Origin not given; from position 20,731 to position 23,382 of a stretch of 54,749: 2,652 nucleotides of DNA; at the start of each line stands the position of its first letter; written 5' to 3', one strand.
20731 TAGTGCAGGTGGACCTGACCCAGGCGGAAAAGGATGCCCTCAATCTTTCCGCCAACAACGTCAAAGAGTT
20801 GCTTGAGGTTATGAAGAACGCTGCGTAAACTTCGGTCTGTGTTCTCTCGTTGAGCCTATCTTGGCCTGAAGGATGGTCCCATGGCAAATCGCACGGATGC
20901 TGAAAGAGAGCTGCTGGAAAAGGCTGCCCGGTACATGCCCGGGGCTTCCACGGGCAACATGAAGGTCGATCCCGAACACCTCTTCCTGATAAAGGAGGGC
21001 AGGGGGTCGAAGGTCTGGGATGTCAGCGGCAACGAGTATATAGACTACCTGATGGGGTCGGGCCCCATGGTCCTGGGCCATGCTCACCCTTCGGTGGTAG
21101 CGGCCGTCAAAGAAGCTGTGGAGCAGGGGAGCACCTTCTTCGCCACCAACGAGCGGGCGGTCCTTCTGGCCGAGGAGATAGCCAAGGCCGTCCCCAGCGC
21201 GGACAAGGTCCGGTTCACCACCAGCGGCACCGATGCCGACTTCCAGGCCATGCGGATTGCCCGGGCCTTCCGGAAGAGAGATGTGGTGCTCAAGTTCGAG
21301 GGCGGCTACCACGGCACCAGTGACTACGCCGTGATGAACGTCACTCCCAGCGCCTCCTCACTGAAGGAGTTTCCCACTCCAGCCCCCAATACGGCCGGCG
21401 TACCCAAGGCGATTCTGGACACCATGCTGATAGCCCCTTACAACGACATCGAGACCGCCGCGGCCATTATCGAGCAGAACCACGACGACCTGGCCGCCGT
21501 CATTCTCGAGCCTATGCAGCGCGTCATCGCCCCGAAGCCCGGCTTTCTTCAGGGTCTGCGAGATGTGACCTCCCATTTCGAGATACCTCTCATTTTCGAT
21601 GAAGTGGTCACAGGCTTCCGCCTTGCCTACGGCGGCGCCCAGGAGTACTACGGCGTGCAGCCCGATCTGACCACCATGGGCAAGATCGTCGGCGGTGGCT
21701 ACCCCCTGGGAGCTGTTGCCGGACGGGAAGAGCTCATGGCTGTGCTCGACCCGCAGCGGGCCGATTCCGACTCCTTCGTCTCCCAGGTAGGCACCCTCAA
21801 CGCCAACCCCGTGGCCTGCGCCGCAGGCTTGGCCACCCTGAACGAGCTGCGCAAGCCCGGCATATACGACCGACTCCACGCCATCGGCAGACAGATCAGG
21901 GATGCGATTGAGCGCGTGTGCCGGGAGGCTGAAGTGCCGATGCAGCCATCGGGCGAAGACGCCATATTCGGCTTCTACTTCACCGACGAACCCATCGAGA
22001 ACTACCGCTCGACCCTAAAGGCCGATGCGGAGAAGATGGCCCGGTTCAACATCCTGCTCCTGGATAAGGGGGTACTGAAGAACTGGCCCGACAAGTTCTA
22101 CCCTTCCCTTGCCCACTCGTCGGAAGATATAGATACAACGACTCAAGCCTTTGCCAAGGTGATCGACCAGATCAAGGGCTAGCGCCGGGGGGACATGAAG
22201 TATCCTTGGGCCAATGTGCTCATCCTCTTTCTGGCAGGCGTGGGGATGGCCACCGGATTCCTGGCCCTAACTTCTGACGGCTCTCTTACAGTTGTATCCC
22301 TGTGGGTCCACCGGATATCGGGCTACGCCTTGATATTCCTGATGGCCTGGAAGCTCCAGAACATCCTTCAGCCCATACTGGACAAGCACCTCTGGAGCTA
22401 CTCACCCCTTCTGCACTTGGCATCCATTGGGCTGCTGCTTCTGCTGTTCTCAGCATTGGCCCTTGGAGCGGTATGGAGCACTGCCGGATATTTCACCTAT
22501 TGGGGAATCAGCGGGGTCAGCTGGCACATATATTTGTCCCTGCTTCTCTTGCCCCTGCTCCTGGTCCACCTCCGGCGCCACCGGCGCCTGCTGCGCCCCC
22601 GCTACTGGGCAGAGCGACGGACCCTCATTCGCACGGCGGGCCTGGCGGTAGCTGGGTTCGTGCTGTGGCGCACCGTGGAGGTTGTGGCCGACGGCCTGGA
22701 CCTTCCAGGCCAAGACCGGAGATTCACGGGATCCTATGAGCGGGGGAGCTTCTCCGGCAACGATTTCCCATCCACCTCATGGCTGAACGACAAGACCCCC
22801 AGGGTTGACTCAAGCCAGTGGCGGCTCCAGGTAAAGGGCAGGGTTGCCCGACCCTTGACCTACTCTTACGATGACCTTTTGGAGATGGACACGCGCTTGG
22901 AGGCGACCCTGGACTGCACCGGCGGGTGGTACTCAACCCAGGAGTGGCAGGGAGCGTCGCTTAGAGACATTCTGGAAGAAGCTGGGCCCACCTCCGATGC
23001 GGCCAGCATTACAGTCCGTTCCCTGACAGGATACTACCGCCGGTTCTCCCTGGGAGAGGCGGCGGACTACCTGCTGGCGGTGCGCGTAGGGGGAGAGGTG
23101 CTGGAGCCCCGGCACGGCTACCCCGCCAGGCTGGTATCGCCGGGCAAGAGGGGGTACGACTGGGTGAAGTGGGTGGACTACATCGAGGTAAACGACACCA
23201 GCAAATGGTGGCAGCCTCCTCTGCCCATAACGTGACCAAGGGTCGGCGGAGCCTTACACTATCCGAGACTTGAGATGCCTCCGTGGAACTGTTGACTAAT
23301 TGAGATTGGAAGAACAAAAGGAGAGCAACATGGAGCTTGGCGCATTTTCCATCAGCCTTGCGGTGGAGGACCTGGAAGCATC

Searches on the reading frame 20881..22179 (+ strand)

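Call 45: search_protein_families(library=ncbifam, proteins=[window:20881-22179:+], max_evalue=0.00001)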
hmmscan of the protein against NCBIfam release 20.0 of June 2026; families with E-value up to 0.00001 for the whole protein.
window:20881-22179:+ (433 aa): 69 families (the best 25 are shown)
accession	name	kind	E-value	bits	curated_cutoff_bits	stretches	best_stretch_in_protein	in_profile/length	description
NF000818.0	PRK00062.1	subfamily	5.9e-117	391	398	1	6-431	4-427/429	glutamate-1-semialdehyde 2,1-aminomutase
TIGR00713.1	hemL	equivalog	1.7e-114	382.8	527.3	1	9-430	3-422/423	glutamate-1-semialdehyde 2,1-aminomutase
NF041362.1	GntE_guanitoxin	equivalog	1.8e-105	352.9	525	1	1-420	1-425/426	guanitoxin biosynthesis PLP-dependent transaminase GntE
NF009055.0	PRK12389.1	equivalog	3.7e-100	335.5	637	1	36-432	38-429/431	glutamate-1-semialdehyde 2,1-aminomutase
NF001864.0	PRK00615.1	equivalog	3.6e-69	233.4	706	1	36-425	38-423/433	glutamate-1-semialdehyde aminotransferase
NF004856.0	PRK06209.1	equivalog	9.4e-67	225.4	486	1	12-427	15-412/450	glutamate-1-semialdehyde 2,1-aminomutase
NF004426.0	PRK05769.1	equivalog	2.7e-51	174.8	552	1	31-430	34-439/441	acetyl ornithine aminotransferase family protein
NF005453.0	PRK07046.1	subfamily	9.9e-51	172.7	425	1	35-431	59-451/453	transaminase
NF005993.0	PRK08117.1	subfamily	8.6e-50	169.6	574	1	35-431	27-430/433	aspartate aminotransferase family protein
TIGR00707.1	argD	subfamily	2.1e-48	165.1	410.05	1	35-428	11-380/381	acetylornithine/succinylornithine family transaminase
NF002874.0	PRK03244.1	equivalog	2.2e-48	165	457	1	35-368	27-342/399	acetylornithine transaminase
NF003468.0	PRK05093.1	subfamily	1.1e-44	152.8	522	1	36-431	26-402/405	acetylornithine/succinyldiaminopimelate transaminase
TIGR00700.1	GABAtrnsam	equivalog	8.8e-44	149.7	506.65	1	34-369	16-359/420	4-aminobutyrate--2-oxoglutarate transaminase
NF005272.0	PRK06777.1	equivalog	1.5e-42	145.6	725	1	38-408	27-400/421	4-aminobutyrate--2-oxoglutarate transaminase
NF006228.0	PRK08360.1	equivalog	1.6e-42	145.7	608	1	36-349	26-346/443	aspartate aminotransferase family protein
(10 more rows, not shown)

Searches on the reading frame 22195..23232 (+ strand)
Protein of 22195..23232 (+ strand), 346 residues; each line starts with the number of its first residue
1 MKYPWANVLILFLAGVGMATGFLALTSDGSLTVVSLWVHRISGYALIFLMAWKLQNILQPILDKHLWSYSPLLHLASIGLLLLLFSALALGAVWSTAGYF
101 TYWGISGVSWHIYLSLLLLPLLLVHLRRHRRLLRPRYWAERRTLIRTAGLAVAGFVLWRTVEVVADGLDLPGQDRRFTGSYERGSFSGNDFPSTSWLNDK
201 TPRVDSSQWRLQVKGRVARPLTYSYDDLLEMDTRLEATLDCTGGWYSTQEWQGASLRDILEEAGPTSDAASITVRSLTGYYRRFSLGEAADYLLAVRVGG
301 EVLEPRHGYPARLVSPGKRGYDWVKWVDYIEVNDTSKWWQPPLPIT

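Call 46: search_protein_families(library=ncbifam, proteins=[window:22195-23232:+], max_evalue=0.00001)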
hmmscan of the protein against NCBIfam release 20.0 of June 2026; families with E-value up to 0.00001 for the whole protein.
window:22195-23232:+ (346 aa): 3 families
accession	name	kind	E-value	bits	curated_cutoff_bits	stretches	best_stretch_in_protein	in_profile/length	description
TIGR04555.1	sulfite_DH_soxC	equivalog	3.5e-18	65.8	420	1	238-336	157-258/408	sulfite dehydrogenase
NF052245.1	SorA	equivalog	4.7e-13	48.6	600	1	201-335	86-248/396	SorA family sulfite dehydrogenase catalytic subunit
NF003767.0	PRK05363.1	equivalog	6.9e-13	48.6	207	1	201-335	93-248/320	protein-methionine-sulfoxide reductase catalytic subunit MsrP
